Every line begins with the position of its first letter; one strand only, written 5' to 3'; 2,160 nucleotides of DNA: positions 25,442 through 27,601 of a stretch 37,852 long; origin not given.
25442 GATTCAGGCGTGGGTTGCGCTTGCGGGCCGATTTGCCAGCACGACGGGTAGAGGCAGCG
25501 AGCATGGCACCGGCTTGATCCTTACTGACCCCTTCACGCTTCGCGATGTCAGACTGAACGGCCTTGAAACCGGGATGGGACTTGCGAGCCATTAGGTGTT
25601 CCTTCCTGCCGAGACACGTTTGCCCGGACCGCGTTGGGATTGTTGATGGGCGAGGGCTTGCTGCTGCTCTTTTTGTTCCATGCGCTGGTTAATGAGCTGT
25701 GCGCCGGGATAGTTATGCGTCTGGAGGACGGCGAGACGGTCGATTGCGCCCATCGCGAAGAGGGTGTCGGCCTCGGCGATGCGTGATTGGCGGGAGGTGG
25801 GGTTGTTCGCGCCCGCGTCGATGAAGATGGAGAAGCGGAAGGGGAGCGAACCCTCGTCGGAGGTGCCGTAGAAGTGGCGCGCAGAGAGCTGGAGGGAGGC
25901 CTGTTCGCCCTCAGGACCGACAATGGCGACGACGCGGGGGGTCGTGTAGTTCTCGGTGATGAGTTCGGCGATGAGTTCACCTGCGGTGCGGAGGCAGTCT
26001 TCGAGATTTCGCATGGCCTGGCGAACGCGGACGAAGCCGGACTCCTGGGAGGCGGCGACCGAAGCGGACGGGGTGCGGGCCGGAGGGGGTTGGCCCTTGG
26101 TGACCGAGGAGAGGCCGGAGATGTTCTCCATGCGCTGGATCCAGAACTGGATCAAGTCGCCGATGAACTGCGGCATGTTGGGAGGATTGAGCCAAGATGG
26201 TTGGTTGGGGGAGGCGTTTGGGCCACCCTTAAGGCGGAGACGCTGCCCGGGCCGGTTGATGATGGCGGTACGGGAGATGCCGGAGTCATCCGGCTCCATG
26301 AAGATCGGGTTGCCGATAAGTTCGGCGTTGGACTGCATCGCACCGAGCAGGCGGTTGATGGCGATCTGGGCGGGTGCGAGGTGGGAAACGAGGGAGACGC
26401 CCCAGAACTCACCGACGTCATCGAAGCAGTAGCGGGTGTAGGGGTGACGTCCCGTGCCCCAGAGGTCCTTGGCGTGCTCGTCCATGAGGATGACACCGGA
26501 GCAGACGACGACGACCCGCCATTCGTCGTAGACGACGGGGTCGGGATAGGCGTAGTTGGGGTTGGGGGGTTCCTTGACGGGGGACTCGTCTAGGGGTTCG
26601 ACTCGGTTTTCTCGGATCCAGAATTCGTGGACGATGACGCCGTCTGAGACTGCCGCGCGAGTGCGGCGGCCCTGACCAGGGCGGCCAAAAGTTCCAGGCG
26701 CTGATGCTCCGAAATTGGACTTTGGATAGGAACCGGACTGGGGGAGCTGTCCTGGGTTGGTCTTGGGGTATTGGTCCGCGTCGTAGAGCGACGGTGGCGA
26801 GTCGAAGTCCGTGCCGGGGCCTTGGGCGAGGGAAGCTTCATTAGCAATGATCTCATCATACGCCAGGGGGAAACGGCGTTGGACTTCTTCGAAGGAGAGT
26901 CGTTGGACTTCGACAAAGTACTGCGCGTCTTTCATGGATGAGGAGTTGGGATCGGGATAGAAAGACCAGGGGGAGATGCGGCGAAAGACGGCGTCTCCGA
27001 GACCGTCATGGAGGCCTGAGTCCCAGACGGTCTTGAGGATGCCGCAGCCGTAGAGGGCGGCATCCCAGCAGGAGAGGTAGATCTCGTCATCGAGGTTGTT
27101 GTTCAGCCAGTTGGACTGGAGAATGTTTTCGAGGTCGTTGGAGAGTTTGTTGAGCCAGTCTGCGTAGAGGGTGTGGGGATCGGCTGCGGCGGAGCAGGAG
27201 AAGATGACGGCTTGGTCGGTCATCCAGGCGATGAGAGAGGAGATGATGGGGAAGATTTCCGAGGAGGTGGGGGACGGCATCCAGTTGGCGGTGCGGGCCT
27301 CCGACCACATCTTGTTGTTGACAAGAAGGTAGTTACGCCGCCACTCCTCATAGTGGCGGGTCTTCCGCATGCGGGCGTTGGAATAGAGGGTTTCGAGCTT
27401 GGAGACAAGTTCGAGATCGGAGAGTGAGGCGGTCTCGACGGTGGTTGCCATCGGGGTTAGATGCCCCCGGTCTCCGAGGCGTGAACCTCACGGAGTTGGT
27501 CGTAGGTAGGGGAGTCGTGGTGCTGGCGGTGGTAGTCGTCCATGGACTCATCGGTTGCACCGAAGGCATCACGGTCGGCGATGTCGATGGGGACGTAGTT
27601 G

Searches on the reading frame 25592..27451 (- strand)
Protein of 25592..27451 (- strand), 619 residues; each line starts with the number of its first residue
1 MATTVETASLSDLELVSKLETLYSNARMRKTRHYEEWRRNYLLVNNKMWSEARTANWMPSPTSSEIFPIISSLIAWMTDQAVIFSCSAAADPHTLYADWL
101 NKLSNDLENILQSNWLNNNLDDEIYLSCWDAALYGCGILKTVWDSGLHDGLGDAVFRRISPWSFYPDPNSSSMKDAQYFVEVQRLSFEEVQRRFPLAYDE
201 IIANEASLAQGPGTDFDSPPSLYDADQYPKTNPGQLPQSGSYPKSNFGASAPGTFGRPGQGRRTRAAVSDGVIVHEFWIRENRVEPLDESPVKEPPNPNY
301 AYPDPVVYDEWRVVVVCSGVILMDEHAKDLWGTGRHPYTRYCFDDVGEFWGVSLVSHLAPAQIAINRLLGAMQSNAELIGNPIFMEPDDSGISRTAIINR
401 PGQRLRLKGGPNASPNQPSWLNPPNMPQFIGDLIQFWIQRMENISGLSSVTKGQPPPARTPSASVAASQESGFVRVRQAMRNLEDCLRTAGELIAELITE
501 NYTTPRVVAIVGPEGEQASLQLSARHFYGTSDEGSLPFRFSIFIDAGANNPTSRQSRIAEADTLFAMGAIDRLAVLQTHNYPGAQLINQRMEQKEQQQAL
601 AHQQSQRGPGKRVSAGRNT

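Call 8: search_protein_families(library=pfam, proteins=[window:25592-27451:-], max_evalue=0.01)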
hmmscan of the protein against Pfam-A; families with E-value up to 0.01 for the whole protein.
window:25592-27451:- (619 aa): 2 families
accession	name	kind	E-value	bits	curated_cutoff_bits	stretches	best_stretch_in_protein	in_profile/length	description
PF16510.12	P22_portal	-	3.3e-31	108.9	26.1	1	23-606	4-568/594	Phage P22-like portal protein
PF23899.1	SU10_portal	-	2.8e-10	39.7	30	1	310-512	292-488/593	Phage SU10 portal protein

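Call 9: search_protein_families(library=phrogs, proteins=[window:25592-27451:-], max_evalue=0.001)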
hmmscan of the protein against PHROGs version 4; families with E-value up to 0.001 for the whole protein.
window:25592-27451:- (619 aa): 3 families
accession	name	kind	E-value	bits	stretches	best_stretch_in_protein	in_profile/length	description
phrog_156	-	head and packaging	6e-39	135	1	15-604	11-573/681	portal protein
phrog_332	-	connector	1.5e-23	84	1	13-485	11-412/560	head-tail adaptor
phrog_1216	-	head and packaging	2.8e-05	23.9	1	348-512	354-523/714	portal protein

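Call 10: search_dna_similar(query=window:25592-27451:-, collection=phages, mode=protein, max_rows=25)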
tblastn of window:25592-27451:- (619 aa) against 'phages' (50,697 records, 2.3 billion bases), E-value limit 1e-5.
Records with a match: 19; places in all: 19; records where one place covers at least 80% of the query: 1.
Best place of each record, by identity: <60% 19.
By first word of the organism name: Bacillus 14; Microbacterium 2; Cellulosimicrobium 1; Methanosarcina 1; Bacteriophage 1.
By host as written in the record: Bacillus megaterium 6; Bacillus megaterium Km 5; Microbacterium paraoxydans NRRL B-14843 2; Bacillus megaterium strain Km Sp- 2; Bacillus sp. (in: Bacteria) 1; Cellulosimicrobium sp. 1; Methanosarcina sp. 1; - 1.
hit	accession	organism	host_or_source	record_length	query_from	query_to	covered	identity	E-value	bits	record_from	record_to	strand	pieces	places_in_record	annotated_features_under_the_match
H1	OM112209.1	Bacillus phage PK1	Bacillus sp. (in: Bacteria)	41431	14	585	92%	21.6%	3e-32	139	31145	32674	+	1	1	none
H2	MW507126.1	Microbacterium phage Shocker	Microbacterium paraoxydans NRRL B-14843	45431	127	587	74%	21.3%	4e-9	66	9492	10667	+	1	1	20: portal protein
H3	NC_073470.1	Microbacterium phage Shocker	Microbacterium paraoxydans NRRL B-14843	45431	127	587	74%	21.3%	4e-9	66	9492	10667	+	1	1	20: portal protein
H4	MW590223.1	Cellulosimicrobium phage DS1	Cellulosimicrobium sp.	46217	112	559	72%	20.2%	7e-9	65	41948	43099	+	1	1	hypothetical protein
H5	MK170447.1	Methanosarcina virus MetMV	Methanosarcina sp.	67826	254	590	54%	20.7%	2e-7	61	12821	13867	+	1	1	hypothetical protein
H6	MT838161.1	Bacteriophage sp.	human fecal samples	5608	317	591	44%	23.1%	6e-6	56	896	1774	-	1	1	record has no annotation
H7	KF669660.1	Bacillus phage Pony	Bacillus megaterium Km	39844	310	577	43%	22.2%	8e-8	62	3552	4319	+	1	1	head-to-tail joining protein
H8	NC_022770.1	Bacillus phage Pony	Bacillus megaterium Km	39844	310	577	43%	22.2%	8e-8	62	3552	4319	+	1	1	portal protein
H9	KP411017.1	Bacillus phage Palmer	Bacillus megaterium strain Km Sp-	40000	310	577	43%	21.9%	3e-7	60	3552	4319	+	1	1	head-to-tail joining protein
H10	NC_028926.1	Bacillus phage Palmer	Bacillus megaterium strain Km Sp-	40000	310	577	43%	21.9%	3e-7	60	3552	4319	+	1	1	portal protein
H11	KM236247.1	Bacillus phage Pascal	Bacillus megaterium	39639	310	571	42%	22.3%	9e-7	59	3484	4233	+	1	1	head-to-tail joining protein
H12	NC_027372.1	Bacillus phage Pascal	Bacillus megaterium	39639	310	571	42%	22.3%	9e-7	59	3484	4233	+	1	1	portal protein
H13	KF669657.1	Bacillus phage poppyseed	Bacillus megaterium Km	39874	310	577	43%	21.6%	1e-7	61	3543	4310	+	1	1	head-to-tail joining protein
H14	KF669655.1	Bacillus phage Page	Bacillus megaterium Km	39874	310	577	43%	21.6%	1e-7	61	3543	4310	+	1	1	head-to-tail joining protein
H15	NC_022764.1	Bacillus phage Page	Bacillus megaterium Km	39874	310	577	43%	21.6%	1e-7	61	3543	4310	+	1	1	portal protein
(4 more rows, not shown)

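Call 11: find_related_loci(query=window:25592-27451:-, collection=viral_contigs, flank=10000)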
Query window:25592-27451:- (619 aa) in viral_contigs; peptide patterns used: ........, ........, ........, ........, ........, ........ (x = any residue, [..] = any of these).
1 stretches matched a pattern; 1 encode a relative of the query (tblastn E <= 1e-3); 1 distinct loci.
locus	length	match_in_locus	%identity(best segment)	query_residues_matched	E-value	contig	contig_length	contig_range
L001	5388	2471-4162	40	11-600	5e-134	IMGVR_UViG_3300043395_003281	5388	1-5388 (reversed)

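Call 12: find_homologous_proteins(query=window:25592-27451:-)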
Query window:25592-27451:- (619 aa): 452 proteins with E <= 0.001 among 8000 candidates; the best 120 are listed.
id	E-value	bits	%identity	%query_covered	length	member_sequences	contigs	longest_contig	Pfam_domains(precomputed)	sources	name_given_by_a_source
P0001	0.0e+0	1438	100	100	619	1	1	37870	PF23899.2,PF16510.13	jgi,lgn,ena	-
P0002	0.0e+0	1106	78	100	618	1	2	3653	PF23899.2,PF16510.13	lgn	-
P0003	0.0e+0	1106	78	99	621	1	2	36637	PF23899.2,PF16510.13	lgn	-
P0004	0.0e+0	1092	75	100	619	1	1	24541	PF23899.2,PF16510.13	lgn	-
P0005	0.0e+0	1088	75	100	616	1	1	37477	PF23899.2,PF16510.13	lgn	-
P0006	0.0e+0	1084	74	100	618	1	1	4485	PF23899.2,PF16510.13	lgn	-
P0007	0.0e+0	1080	75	100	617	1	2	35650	PF23899.2,PF16510.13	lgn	-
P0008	0.0e+0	1023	71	100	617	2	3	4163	PF23899.2,PF16510.13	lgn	-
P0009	5.5e-297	1004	68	100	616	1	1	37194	PF23899.2,PF16510.13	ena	-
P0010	1.0e-296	1003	69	100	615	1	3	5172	PF23899.2,PF16510.13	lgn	-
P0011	8.5e-295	997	69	100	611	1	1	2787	PF23899.2,PF16510.13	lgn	-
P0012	4.9e-282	955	67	99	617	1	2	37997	PF23899.2,PF16510.13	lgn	-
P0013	1.0e-281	954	66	100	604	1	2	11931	PF23899.2,PF16510.13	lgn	-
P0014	3.7e-277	939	68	95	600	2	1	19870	PF23899.2,PF16510.13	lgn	-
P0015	8.6e-272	921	66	97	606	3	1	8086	PF23899.2,PF16510.13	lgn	-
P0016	2.2e-268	910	65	99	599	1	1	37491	PF23899.2,PF16510.13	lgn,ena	-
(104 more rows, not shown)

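Call 14: find_encoding_contigs(protein=P0001, flank=10000, max_places=3)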
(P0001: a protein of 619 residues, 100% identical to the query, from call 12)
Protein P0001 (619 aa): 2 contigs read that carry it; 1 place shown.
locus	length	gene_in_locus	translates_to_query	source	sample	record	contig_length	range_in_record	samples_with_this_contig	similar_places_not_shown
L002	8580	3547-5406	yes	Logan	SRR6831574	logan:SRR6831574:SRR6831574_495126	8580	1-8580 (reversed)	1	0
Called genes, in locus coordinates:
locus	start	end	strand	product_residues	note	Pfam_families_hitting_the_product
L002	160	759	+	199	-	-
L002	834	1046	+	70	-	-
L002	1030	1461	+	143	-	-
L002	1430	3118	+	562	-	-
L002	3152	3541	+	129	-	-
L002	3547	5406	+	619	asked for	PF16510:P22_portal, PF23899:SU10_portal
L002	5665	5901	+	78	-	-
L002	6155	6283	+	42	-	-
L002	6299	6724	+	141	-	-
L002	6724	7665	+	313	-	-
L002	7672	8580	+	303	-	?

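Call 15: find_encoding_contigs(protein=P0003, flank=10000, max_places=2)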
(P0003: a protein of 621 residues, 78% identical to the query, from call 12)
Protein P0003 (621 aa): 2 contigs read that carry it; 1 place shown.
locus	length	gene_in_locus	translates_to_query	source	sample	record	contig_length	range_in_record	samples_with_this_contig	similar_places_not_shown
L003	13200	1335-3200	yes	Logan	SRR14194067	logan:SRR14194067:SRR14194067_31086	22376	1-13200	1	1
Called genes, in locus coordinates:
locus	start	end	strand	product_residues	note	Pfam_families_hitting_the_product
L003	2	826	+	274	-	?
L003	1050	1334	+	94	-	-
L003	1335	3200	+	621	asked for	PF16510:P22_portal, PF23899:SU10_portal (weak)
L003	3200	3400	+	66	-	-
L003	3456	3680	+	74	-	-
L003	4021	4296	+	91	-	-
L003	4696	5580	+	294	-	-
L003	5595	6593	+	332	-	-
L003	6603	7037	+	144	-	-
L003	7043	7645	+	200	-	-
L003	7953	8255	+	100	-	-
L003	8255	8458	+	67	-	-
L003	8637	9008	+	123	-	-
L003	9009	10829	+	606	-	-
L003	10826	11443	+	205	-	-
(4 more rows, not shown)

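Call 16: find_encoding_contigs(protein=P0005, flank=10000, max_places=2)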
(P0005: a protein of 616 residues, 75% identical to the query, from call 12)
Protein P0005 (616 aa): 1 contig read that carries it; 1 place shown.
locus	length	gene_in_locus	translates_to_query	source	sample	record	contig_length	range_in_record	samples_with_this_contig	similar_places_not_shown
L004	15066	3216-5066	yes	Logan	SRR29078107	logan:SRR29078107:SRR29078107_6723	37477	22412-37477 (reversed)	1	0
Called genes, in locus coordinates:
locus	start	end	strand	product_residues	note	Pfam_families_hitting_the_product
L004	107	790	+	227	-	-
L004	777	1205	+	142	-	-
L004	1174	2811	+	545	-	-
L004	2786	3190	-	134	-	-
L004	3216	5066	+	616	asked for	PF16510:P22_portal, PF23899:SU10_portal (faint)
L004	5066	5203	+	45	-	-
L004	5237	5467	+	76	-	-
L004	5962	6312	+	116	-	-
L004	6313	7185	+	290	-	-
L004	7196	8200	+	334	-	-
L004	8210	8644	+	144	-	-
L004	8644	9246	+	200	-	-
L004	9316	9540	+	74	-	-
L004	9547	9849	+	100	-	-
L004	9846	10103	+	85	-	-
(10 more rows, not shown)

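Call 18: find_encoding_contigs(protein=P0009, flank=10000, max_places=1)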
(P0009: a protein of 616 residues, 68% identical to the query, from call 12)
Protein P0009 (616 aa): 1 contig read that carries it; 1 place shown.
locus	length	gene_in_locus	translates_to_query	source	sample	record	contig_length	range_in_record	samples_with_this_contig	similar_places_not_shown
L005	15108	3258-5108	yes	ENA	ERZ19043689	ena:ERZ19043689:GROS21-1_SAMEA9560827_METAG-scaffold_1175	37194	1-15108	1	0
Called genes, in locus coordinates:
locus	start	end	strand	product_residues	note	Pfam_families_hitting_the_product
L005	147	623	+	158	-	-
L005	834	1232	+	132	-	-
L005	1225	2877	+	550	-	-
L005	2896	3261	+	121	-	PF09723:Zn_ribbon_8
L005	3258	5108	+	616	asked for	PF16510:P22_portal, PF23899:SU10_portal (weak)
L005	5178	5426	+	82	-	-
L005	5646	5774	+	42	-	-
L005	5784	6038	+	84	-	-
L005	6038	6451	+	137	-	-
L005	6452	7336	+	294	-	-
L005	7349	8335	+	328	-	-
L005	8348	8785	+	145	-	-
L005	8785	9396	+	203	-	-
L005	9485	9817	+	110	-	-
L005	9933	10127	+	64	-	-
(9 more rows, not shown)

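Call 19: find_encoding_contigs(protein=P0012, flank=10000, max_places=1)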
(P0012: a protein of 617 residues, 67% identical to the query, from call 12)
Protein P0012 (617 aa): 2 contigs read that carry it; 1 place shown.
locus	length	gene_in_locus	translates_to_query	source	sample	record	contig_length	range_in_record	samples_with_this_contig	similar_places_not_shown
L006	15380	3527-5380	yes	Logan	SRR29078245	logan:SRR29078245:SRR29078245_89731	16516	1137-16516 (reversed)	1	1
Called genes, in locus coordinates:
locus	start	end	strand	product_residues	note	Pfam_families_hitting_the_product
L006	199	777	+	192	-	-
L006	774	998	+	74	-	-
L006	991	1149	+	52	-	-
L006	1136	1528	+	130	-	-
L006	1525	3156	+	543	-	-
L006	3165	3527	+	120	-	PF09723:Zn_ribbon_8 (weak)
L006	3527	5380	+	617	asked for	PF16510:P22_portal, PF23899:SU10_portal (weak)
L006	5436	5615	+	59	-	-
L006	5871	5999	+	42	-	-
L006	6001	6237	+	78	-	-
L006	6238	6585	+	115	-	-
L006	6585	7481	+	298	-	-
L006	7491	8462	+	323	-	-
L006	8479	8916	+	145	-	-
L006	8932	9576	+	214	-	-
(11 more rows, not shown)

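Call 20: find_encoding_contigs(protein=P0016, flank=10000, max_places=1)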
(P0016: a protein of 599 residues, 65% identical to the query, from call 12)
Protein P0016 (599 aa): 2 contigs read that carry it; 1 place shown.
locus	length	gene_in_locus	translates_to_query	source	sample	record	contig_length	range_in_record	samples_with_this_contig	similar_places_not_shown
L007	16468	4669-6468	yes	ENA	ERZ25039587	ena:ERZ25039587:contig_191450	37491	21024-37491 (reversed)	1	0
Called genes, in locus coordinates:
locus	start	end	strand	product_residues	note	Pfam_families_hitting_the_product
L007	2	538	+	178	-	?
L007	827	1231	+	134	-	-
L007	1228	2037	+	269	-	-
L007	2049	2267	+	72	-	-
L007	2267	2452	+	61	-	-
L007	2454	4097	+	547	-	-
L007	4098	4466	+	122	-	PF09723:Zn_ribbon_8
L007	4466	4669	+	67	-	-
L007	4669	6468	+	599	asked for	PF16510:P22_portal, PF23899:SU10_portal (weak)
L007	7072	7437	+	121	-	-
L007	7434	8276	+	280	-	-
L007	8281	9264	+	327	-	-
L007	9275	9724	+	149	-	-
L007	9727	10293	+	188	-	-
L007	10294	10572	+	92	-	-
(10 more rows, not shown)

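Call 53: find_related_loci(query=A1, collection=genome_contigs, flank=10000)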
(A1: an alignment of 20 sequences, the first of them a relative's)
Query A1 (619 aa) in genome_contigs; peptide patterns used: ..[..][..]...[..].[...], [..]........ (x = any residue, [..] = any of these).
50 stretches matched a pattern; 4 encode a relative of the query (tblastn E <= 1e-3); 4 distinct loci.
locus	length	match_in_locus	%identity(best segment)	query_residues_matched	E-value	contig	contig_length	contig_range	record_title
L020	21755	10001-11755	42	6-610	1e-157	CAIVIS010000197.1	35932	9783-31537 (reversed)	MAG: uncultured Acidimicrobiaceae bacterium isolate KR3_bin-1063 genome assembly, contig: bin-1063:197/465, whole genome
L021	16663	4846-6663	42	1-615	1e-153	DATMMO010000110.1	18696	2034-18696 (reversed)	MAG TPA_asm: Acidimicrobiales bacterium isolate SMAG_U12825 k141_373837, whole genome shotgun sequence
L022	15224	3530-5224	35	14-601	6e-113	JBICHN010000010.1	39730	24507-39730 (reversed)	MAG: Phycisphaerales bacterium isolate JB034 k141_79123, whole genome shotgun sequence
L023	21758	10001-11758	43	12-615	7e-145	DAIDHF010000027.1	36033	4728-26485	MAG TPA_asm: Acidimicrobiales bacterium isolate clean4 NODE_27_length_36033_cov_89.103349, whole genome shotgun sequence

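Call 62: find_encoding_contigs(protein=P0007, flank=10000, max_places=1)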
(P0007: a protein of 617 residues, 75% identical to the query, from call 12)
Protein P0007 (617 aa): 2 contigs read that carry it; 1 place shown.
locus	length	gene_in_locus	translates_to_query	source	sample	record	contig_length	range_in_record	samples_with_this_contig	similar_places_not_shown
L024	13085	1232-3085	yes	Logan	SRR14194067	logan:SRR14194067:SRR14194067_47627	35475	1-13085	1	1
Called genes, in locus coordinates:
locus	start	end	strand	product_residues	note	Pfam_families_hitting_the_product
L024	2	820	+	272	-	?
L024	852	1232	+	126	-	PF09723:Zn_ribbon_8 (faint)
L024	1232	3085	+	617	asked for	PF16510:P22_portal, PF23899:SU10_portal (faint)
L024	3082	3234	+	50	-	-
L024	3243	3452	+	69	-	-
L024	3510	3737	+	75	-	-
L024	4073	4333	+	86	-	-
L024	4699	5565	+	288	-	-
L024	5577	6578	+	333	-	-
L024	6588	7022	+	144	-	-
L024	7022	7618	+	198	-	-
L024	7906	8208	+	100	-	-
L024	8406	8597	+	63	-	-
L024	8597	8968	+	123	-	-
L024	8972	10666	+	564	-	-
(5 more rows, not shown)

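Call 63: find_encoding_contigs(protein=P0004, flank=10000, max_places=1)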
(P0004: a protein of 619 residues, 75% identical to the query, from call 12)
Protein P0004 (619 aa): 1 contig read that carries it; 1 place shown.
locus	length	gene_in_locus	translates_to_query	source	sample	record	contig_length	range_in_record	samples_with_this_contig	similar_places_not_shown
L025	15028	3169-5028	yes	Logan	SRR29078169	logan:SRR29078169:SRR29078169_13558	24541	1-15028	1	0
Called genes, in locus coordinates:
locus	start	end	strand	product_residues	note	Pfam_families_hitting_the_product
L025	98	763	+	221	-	-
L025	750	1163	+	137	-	-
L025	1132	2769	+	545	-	-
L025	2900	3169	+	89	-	-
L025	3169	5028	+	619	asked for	PF16510:P22_portal, PF23899:SU10_portal (faint)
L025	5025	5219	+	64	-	-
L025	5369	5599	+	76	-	-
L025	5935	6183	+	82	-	-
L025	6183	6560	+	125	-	-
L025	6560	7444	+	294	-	-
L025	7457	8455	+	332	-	-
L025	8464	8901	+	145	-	-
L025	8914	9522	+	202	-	-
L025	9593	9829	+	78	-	-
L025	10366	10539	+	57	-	-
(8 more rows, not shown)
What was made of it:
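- Gene order is collinear with relatives across the array sites (calls 15, 16, 18-20, 62, 63).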
